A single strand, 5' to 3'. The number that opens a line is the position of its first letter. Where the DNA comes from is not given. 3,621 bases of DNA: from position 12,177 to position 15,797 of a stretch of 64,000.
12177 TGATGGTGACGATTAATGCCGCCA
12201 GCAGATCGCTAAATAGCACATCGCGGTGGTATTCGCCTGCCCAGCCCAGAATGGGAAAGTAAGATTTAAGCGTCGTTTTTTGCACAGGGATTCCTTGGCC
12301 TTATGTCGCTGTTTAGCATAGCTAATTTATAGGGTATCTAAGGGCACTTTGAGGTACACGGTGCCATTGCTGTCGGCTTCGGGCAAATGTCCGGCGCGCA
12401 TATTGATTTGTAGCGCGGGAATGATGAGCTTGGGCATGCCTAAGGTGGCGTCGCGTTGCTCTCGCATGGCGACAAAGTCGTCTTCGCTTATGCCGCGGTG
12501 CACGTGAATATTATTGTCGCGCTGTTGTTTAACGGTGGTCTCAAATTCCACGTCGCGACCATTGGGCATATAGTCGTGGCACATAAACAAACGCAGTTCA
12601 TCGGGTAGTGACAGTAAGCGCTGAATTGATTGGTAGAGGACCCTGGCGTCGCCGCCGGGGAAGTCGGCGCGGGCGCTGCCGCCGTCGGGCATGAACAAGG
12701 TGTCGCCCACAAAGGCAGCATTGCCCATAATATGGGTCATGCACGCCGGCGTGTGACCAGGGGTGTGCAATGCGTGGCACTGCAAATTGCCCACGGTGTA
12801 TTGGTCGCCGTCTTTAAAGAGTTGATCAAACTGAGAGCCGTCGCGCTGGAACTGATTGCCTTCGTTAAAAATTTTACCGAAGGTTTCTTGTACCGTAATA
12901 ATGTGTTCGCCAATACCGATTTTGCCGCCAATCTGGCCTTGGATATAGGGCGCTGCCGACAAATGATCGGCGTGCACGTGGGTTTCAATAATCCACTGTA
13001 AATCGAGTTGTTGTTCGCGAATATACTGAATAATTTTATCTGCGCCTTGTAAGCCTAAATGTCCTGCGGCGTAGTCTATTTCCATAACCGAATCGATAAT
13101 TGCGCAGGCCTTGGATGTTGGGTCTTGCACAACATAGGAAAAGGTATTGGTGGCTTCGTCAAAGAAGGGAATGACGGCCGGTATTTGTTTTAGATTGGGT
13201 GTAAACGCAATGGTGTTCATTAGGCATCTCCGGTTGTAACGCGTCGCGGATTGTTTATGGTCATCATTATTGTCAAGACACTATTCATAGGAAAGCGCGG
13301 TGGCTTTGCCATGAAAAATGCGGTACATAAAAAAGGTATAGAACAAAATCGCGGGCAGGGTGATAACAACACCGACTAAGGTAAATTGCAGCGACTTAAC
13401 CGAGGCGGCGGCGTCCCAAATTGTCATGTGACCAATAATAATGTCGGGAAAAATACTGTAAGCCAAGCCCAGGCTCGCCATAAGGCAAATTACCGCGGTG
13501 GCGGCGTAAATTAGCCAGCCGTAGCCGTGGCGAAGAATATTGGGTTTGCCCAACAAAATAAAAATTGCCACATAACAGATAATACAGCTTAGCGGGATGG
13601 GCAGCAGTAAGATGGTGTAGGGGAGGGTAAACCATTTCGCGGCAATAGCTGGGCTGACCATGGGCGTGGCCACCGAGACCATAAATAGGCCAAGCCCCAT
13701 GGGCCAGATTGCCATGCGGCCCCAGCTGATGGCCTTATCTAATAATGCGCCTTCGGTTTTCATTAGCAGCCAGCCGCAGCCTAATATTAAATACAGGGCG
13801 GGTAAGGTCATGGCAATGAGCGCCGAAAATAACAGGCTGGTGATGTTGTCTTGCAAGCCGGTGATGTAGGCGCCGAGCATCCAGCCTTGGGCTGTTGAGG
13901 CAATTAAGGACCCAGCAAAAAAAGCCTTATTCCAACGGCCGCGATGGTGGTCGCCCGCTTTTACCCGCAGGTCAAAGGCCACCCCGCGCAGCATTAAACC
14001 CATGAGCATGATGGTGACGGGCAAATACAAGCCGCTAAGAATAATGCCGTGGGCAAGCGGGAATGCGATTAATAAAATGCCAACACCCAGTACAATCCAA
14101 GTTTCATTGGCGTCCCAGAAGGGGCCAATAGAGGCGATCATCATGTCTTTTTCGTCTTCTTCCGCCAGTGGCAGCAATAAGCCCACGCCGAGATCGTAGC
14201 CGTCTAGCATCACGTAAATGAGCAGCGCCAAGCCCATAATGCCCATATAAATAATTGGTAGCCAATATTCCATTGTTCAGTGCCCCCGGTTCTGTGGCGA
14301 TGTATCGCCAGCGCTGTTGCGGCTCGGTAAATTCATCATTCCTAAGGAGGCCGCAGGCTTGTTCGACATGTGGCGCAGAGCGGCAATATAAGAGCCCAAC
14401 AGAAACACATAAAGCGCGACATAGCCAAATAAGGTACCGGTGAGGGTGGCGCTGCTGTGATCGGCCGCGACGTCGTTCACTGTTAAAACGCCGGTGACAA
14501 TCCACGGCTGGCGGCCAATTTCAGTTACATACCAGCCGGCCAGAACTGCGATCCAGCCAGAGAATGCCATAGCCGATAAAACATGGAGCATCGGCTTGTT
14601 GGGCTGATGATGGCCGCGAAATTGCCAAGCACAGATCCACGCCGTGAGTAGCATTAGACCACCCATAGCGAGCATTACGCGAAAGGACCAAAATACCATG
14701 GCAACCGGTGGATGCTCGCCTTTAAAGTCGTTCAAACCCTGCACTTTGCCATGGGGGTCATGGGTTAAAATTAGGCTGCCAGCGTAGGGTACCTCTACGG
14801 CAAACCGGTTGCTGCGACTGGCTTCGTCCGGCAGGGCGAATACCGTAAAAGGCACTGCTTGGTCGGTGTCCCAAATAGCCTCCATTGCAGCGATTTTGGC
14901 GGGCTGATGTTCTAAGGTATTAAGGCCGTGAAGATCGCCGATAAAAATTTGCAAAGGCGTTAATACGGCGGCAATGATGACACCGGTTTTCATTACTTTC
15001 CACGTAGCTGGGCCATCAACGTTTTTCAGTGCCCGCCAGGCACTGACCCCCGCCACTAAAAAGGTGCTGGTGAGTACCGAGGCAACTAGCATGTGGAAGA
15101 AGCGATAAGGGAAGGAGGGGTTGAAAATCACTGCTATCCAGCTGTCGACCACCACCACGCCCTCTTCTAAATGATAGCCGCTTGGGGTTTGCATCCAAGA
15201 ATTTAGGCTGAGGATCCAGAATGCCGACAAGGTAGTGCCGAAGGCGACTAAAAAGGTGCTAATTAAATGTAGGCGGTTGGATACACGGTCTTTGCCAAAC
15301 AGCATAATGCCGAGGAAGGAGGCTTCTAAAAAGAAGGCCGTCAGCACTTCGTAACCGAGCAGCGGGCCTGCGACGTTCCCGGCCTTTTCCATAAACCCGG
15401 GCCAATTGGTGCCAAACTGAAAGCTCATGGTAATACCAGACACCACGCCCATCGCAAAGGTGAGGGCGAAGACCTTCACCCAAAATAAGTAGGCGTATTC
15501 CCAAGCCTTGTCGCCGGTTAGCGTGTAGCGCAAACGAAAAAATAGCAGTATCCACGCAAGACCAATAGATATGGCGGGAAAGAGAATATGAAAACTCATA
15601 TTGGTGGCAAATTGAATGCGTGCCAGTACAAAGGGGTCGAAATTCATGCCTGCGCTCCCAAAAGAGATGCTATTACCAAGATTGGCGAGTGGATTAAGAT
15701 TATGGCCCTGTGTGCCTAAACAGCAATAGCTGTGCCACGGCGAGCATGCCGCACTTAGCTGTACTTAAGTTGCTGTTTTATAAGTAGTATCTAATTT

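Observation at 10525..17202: Candidate polysulfide-sensing sigma54 module coupling a CIO-type bd oxidase to persulfide dioxygenase and SulP, without SQR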

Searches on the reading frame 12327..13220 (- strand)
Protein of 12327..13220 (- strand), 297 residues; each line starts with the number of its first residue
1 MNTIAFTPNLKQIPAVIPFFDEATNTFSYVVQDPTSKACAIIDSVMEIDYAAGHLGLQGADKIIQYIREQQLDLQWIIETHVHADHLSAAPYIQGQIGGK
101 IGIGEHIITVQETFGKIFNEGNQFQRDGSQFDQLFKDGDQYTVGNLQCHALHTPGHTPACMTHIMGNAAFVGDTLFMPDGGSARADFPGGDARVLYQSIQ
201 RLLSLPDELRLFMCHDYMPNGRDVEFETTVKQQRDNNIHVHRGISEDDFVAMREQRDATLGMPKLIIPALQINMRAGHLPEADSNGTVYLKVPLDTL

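Call 3: search_protein_families(library=pfam, proteins=[window:12327-13220:-])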
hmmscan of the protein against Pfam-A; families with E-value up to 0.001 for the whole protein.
window:12327-13220:- (297 aa): 1 family
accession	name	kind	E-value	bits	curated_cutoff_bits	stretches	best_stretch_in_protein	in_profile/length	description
PF00753.33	Lactamase_B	-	4e-21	76.3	22.7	1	25-215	5-196/196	Metallo-beta-lactamase superfamily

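Call 4: search_protein_families(library=ncbifam, proteins=[window:12327-13220:-])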
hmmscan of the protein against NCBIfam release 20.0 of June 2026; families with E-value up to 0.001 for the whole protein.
window:12327-13220:- (297 aa): 20 families
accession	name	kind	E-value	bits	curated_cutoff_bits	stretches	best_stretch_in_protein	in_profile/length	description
NF040641.1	bifunc_ST_SDO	equivalog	2.9e-117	392.1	625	1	10-297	138-423/423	bifunctional sulfur transferase/dioxygenase Blh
TIGR03413.1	GSH_gloB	equivalog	5.7e-20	71.7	200.8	1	60-237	30-184/248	hydroxyacylglutathione hydrolase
NF012229.1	bla_class_B_core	domain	2.7e-12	47.1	100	1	58-162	36-135/139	metallo-beta-lactamase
NF033105.1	bla_subclass_B3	equivalog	6.9e-12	45.2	240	1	73-165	61-155/257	subclass B3 metallo-beta-lactamase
NF007597.0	PRK10241.1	equivalog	1.4e-11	44.2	421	1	61-218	33-168/251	hydroxyacylglutathione hydrolase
NF041804.1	MBL_fold_SolJ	exception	1.4e-11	44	350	1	61-220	41-183/224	solanimycin biosynthesis MBL-fold hydrolase SolJ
NF012140.0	blaBJP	exception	3.4e-07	29.4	600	1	70-165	90-186/294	BJP family subclass B3 metallo-beta-lactamase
NF000457.2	blaPEDO-1_fam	exception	1e-06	28.4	550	1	72-163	89-182/286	PEDO-1 family subclass B3 metallo-beta-lactamase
NF033185.1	B3_Acin_new2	exception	1.2e-06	28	625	1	73-163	89-180/285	putative subclass B3 metallo-beta-lactamase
NF000438.2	blaPOM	exception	1.5e-06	27.6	610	1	58-163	77-186/286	POM family subclass B3 metallo-beta-lactamase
NF033184.1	B3_Acin_new1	exception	1.8e-06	27.3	580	1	64-163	75-178/283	putative subclass B3 metallo-beta-lactamase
NF000458.2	blaPEDO-2_fam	exception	1.1e-05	25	550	1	75-165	92-184/285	PEDO-2 family subclass B3 metallo-beta-lactamase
NF000427.2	blaCAU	exception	2.1e-05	23.9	500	1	64-165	56-158/262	CAU/MBL1b family subclass B3 metallo-beta-lactamase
NF040644.1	blaPAM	exception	3.5e-05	23.1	615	1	69-164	91-187/287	PAM family subclass B3 metallo-beta-lactamase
NF033106.1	blaL1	exception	6e-05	22.1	560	1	71-161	95-186/290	L1 family subclass B3 metallo-beta-lactamase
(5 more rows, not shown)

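Call 64: search_solved_structures(query=window:12327-13220:-, show_alignments=2)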
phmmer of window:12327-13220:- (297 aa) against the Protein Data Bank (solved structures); distinct sequences matched with E-value up to 0.001: 36.
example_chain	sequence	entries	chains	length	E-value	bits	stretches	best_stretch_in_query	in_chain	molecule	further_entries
9g8t_A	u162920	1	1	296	9.4e-116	389.4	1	14-296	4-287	Metallo-beta-lactamase domain-containing protein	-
4ysk_A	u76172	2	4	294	6.6e-110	370.2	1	17-296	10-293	Beta-lactamase domain protein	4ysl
4efz_A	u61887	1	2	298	2.3e-105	355.2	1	16-296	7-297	Metallo-beta-lactamase family protein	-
9rhq_A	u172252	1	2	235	1.2e-27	100.1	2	132-278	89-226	Metallo-beta-lactamase family protein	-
4ysb_A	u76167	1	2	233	1.2e-25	93.5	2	135-280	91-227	Metallo-beta-lactamase family protein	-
4chl_A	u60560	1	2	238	1.5e-19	73.5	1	19-277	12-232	PERSULFIDE DIOXYGENASE ETHE1, MITOCHONDRIAL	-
5ve3_B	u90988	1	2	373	3.9e-19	72.2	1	18-278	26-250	BpPRF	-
5ve4_A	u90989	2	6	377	4e-19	72.2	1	18-278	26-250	BpPRF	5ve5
8zbd_A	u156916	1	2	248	3.3e-17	65.9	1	136-253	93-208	MBL fold metallo-hydrolase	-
2gcu_A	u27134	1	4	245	4.3e-15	58.9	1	60-277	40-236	Putative hydroxyacylglutathione hydrolase 3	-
2xf4_A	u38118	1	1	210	6.5e-13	51.8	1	59-215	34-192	HYDROXYACYLGLUTATHIONE HYDROLASE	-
7l0b_A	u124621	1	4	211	8.1e-12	48.2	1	60-216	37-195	Hydroxyacylglutathione hydrolase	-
1xm8_A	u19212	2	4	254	2.1e-11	46.8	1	59-220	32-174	glyoxalase II | Putative hydroxyacylglutathione hydrolase 2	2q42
7ev5_A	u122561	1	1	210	1.7e-09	40.6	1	60-213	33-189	Lactamase_B domain-containing protein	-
2zwr_A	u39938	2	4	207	7.9e-09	38.4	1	149-215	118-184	Metallo-beta-lactamase superfamily protein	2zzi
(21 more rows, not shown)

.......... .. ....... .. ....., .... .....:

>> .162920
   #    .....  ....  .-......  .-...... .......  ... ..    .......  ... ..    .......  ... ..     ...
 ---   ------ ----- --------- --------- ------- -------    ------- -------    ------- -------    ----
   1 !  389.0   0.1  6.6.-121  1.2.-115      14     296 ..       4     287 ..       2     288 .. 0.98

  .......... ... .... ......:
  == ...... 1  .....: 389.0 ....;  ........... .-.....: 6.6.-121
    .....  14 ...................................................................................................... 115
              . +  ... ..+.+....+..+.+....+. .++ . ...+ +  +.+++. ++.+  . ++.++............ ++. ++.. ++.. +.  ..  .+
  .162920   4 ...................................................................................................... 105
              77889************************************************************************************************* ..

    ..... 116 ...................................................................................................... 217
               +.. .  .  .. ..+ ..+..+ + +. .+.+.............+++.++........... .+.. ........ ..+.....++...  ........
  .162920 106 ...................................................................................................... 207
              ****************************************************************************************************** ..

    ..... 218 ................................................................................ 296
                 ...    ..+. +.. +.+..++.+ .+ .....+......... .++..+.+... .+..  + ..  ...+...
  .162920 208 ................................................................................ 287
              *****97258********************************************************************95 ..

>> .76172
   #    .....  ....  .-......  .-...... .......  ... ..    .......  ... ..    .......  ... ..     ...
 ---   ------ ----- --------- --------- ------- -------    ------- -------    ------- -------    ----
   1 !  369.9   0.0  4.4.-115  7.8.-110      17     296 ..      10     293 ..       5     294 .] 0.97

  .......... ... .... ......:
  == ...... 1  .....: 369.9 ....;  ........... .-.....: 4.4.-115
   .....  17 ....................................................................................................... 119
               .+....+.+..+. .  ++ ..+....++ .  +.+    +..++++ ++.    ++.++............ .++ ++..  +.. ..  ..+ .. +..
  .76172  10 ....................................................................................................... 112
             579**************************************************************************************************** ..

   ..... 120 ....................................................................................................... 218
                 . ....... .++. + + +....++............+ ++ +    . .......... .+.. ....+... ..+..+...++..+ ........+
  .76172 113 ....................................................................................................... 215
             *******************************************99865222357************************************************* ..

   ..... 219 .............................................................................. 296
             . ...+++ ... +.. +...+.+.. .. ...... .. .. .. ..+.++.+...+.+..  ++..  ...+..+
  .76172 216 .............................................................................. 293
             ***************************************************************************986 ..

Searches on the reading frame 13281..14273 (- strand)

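Call 3: search_protein_families(library=pfam, proteins=[window:13281-14273:-])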
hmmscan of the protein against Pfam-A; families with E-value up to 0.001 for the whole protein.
window:13281-14273:- (330 aa): 1 family
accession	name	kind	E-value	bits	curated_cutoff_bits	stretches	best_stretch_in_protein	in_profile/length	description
PF02322.20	Cyt_bd_oxida_II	-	3.6e-76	256.8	35.6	1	5-320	1-302/302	Cytochrome bd terminal oxidase subunit II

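Call 4: search_protein_families(library=ncbifam, proteins=[window:13281-14273:-])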
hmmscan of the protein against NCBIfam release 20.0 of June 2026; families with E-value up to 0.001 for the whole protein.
window:13281-14273:- (330 aa): 3 families
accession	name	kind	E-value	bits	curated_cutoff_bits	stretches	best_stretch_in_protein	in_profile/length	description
TIGR00203.1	cydB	equivalog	1.2e-31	110.4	117.3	1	8-148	10-153/378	cytochrome d ubiquinol oxidase subunit II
NF011602.0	PRK15028.1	equivalog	3.3e-25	89.3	681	2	6-148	8-153/378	cytochrome d ubiquinol oxidase subunit II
NF011579.0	PRK15003.1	equivalog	5.3e-22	78.6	718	1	6-146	8-151/379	cytochrome d ubiquinol oxidase subunit II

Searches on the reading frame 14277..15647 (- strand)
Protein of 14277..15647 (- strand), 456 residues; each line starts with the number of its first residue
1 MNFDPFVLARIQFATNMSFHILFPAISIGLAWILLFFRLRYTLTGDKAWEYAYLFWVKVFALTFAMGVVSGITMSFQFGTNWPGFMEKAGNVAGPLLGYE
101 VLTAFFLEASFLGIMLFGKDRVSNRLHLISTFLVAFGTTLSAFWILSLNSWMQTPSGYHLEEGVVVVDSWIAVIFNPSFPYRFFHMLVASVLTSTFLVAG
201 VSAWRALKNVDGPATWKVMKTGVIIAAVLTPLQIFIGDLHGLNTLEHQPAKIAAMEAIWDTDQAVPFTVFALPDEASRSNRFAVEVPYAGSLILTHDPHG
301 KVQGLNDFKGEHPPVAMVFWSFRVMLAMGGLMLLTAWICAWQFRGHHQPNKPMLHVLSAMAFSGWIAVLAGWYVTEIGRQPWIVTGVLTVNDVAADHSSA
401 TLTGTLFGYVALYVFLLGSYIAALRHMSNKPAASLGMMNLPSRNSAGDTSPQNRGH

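Call 3: search_protein_families(library=pfam, proteins=[window:14277-15647:-])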
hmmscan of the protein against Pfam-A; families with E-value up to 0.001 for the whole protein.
window:14277-15647:- (456 aa): 1 family
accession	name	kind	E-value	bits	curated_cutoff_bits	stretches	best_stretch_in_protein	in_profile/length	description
PF01654.22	Cyt_bd_oxida_I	-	1.8e-158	528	26.2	1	8-430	1-416/418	Cytochrome bd terminal oxidase subunit I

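Call 4: search_protein_families(library=ncbifam, proteins=[window:14277-15647:-])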
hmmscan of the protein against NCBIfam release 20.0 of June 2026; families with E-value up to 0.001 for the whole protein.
window:14277-15647:- (456 aa): 2 families
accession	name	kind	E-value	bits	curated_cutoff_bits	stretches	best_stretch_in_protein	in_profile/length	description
NF011677.0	PRK15097.1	equivalog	4.2e-73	246.8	968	2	4-312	3-314/522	cytochrome ubiquinol oxidase subunit I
NF011609.0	PRK15035.1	equivalog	1.7e-70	238.4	1025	2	5-309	4-311/514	cytochrome bd-II oxidase subunit 1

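Call 63: search_solved_structures(query=window:14277-15647:-, show_alignments=1)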
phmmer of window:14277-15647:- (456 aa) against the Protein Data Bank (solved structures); distinct sequences matched with E-value up to 0.001: 7.
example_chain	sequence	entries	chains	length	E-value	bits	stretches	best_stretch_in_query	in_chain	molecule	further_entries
7ose_A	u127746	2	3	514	5.2e-74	253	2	4-314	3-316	Cytochrome bd-II ubiquinol oxidase subunit 1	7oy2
6rko_A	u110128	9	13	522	2.9e-71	243.9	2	5-313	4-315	Cytochrome bd-I ubiquinol oxidase subunit 1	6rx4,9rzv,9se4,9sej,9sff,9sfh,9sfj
5doq_A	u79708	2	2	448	4.9e-59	203.6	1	2-428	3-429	Bd-type quinol oxidase subunit I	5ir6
7nkz_A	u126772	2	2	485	2.5e-52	181.5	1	8-417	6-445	Probable integral membrane cytochrome D ubiquinol oxidase (Subunit I) CydA (Cytochrome BD-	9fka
9r2g_A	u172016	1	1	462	2.2e-48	168.5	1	8-441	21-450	Cytochrome bd menaquinol oxidase subunit I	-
7d5i_A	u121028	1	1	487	1.8e-45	158.9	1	4-425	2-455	Cytochrome D ubiquinol oxidase subunit 1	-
8b4o_A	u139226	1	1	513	5.5e-36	127.6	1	6-417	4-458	Cytochrome BD ubiquinol oxidase subunit I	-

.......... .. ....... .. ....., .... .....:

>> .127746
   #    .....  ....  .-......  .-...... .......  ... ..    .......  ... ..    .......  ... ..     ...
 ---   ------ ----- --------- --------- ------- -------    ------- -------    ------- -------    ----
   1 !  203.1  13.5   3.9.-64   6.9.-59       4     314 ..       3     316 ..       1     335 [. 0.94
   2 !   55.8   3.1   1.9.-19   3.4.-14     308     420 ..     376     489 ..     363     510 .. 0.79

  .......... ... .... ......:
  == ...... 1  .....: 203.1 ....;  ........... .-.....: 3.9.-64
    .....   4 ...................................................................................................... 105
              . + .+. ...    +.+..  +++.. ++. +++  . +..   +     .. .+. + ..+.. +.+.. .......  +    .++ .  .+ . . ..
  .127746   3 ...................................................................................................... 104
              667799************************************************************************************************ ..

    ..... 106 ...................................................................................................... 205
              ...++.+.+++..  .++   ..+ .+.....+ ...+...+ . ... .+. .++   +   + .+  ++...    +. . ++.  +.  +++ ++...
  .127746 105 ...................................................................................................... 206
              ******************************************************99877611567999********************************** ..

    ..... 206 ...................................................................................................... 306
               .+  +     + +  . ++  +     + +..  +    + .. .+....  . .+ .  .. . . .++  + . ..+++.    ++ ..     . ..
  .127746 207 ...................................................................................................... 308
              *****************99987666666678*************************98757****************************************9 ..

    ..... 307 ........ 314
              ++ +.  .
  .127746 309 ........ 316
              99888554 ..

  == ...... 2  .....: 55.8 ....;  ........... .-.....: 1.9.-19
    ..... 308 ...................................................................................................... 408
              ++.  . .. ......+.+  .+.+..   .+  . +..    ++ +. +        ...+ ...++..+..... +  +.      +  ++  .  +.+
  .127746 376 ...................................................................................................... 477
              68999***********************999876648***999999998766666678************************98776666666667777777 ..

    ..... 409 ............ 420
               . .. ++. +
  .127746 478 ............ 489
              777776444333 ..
